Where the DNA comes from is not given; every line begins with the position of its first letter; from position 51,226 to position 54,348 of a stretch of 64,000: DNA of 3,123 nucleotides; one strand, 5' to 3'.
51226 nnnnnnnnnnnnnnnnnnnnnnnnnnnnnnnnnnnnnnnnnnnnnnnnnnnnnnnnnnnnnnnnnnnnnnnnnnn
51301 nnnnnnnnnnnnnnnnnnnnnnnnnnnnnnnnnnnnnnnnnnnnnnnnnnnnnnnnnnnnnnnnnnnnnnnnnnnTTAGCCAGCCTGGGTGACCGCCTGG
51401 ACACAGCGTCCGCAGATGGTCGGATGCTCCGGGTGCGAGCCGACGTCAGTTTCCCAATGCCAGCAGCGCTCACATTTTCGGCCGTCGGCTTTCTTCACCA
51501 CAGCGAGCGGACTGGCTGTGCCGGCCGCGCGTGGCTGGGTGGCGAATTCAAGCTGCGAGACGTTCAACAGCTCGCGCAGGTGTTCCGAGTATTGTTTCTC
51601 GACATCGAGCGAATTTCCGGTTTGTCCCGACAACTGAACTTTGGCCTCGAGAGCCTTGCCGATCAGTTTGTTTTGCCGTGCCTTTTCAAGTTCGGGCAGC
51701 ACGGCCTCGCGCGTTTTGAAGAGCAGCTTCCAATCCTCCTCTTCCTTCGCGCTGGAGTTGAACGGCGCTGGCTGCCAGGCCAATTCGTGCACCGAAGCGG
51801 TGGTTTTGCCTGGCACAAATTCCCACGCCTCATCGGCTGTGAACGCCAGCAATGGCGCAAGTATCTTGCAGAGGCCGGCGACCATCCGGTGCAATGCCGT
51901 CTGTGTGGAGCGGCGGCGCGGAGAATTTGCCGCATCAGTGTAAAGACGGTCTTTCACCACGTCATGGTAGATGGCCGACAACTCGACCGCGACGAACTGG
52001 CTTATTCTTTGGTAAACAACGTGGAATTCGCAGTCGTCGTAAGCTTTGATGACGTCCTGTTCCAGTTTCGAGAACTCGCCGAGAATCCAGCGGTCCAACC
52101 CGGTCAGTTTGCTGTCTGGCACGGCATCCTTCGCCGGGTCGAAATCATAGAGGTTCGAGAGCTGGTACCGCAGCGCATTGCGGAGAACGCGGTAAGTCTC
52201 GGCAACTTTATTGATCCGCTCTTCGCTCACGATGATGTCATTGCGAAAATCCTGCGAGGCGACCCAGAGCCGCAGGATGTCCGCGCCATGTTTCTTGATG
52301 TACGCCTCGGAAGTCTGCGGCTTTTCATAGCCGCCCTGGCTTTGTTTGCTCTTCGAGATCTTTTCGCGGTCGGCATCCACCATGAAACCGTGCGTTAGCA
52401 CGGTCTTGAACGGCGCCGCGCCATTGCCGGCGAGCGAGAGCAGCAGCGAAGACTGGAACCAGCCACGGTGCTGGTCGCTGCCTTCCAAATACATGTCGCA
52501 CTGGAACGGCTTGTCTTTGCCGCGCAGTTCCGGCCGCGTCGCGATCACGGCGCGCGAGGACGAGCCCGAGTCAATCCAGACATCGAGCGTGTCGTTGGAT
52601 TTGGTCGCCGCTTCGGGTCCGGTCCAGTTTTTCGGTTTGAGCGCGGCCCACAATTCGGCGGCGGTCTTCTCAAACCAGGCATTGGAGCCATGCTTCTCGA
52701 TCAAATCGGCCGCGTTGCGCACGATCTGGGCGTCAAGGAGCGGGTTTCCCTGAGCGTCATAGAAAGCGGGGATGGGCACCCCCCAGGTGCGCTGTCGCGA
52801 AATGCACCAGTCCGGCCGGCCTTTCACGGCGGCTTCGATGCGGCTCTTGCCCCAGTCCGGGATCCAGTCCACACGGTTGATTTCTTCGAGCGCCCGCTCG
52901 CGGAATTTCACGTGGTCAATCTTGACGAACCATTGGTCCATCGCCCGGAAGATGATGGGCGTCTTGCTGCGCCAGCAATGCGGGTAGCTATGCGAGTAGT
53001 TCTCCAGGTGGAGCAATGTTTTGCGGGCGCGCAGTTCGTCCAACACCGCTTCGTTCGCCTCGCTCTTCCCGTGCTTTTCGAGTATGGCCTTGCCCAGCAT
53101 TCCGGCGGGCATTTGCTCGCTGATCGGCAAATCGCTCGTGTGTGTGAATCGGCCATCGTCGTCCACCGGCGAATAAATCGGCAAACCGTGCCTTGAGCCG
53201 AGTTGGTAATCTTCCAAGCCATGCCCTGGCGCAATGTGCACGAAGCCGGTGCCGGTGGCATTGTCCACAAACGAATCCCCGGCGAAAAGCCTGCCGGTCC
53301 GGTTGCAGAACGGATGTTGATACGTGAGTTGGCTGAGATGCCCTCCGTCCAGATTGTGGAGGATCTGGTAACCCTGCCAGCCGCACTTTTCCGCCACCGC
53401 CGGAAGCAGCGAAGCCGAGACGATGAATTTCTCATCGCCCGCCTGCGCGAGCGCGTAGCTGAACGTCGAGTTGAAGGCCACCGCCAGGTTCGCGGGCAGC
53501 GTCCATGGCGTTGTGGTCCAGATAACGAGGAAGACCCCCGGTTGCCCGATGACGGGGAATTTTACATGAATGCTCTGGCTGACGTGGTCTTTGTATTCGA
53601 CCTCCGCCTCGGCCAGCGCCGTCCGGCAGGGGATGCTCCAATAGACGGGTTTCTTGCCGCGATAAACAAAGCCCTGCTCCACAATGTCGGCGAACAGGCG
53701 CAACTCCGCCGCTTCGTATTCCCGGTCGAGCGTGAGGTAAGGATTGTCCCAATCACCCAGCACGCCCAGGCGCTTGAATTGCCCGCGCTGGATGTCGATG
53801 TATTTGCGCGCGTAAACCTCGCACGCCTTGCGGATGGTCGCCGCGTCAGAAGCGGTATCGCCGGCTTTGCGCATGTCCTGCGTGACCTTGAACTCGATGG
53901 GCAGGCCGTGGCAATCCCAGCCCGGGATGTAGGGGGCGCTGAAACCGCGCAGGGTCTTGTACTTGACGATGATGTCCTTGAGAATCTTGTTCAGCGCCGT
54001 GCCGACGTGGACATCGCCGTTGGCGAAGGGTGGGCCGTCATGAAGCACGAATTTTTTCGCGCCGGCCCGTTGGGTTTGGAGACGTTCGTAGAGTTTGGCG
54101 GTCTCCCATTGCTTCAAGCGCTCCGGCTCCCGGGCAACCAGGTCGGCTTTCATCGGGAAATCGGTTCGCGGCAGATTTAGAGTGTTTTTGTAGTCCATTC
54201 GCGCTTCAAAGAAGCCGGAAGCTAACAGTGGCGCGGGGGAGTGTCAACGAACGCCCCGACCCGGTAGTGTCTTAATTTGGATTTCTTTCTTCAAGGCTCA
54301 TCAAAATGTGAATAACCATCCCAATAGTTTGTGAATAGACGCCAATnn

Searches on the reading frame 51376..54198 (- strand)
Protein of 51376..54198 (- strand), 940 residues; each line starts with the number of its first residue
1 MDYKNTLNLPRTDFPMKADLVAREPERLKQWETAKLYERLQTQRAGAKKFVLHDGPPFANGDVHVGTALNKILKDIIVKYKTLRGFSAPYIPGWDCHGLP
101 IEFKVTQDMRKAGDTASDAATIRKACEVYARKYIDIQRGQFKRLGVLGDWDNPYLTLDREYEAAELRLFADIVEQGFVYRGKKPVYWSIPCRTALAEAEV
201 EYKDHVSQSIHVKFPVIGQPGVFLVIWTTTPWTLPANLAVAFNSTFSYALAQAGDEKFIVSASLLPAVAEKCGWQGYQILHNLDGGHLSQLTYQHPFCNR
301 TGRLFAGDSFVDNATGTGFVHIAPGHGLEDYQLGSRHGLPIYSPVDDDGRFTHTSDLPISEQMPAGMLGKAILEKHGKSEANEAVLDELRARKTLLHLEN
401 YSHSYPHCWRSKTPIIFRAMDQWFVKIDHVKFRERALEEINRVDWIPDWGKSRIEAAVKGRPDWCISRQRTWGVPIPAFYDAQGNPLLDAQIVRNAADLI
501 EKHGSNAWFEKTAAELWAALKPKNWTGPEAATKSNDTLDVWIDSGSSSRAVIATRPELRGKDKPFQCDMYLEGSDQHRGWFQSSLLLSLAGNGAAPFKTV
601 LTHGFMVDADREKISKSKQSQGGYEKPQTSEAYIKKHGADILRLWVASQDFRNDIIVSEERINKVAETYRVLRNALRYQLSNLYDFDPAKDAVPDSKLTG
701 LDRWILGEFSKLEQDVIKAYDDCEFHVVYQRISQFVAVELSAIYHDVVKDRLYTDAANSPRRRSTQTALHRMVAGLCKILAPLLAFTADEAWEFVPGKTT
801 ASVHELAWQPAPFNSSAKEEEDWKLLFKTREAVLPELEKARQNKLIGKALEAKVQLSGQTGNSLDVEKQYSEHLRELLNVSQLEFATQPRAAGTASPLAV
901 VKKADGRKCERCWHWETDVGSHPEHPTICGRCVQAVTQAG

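Call 32: find_encoding_contigs(protein=window:51376-54198:-, flank=8000, max_places=10)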
Protein window:51376-54198:- (940 aa): 6 contigs read that carry it; 5 places shown.
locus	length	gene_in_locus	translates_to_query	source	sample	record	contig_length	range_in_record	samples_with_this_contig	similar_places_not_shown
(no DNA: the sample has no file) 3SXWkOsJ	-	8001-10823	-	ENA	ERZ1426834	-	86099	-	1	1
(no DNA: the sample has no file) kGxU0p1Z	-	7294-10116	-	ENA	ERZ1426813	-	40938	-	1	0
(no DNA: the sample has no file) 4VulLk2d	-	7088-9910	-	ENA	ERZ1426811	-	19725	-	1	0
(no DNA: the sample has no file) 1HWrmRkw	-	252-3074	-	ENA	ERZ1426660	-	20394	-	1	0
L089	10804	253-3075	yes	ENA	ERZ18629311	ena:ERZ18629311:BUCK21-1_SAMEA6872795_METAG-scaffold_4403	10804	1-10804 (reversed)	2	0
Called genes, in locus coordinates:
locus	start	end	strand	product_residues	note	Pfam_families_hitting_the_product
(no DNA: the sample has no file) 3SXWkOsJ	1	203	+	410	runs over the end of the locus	PF01075:Glyco_transf_9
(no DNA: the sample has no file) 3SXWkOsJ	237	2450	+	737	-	PF13414:TPR_11, PF13424:TPR_12, PF13414:TPR_11, PF13432:TPR_16, PF13414:TPR_11, PF00515:TPR_1, PF07719:TPR_2, PF13414:TPR_11, +29 more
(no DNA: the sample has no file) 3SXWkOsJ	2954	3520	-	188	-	-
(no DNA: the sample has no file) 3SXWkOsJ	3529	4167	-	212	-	-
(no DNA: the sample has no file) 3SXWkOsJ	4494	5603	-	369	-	PF10546:P63C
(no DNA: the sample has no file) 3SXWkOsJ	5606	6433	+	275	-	PF03400:DDE_Tnp_IS1 (faint)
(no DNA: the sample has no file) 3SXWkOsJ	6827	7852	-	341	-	-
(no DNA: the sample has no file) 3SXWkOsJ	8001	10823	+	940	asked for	PF00133:tRNA-synt_1, PF09334:tRNA-synt_1g, PF08264:Anticodon_1, PF06827:zf-FPG_IleRS (weak)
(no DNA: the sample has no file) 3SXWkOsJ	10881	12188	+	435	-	PF07690:MFS_1, PF03092:BT1, PF07690:MFS_1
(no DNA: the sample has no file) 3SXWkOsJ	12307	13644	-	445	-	PF02812:ELFV_dehydrog_N, PF00208:ELFV_dehydrog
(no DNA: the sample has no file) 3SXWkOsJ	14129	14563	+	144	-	-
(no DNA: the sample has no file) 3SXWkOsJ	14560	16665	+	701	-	PF17191:RecG_wedge, PF00270:DEAD, PF04851:ResIII, PF00271:Helicase_C, PF19833:RecG_dom3_C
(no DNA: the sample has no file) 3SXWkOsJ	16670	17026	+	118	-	-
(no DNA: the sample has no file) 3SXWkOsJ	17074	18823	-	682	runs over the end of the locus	PF00989:PAS (faint), PF08448:PAS_4, PF13426:PAS_9, PF08448:PAS_4, PF02518:HATPase_c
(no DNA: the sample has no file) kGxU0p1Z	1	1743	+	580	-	?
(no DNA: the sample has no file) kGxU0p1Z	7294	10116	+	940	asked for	PF00133:tRNA-synt_1, PF09334:tRNA-synt_1g, PF08264:Anticodon_1, PF06827:zf-FPG_IleRS (weak)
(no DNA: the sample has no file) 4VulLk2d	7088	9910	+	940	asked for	PF00133:tRNA-synt_1, PF09334:tRNA-synt_1g, PF08264:Anticodon_1, PF06827:zf-FPG_IleRS (weak)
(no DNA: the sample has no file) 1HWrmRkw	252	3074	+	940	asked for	PF00133:tRNA-synt_1, PF09334:tRNA-synt_1g, PF08264:Anticodon_1, PF06827:zf-FPG_IleRS (weak)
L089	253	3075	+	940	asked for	PF00133:tRNA-synt_1, PF09334:tRNA-synt_1g, PF08264:Anticodon_1, PF06827:zf-FPG_IleRS (weak)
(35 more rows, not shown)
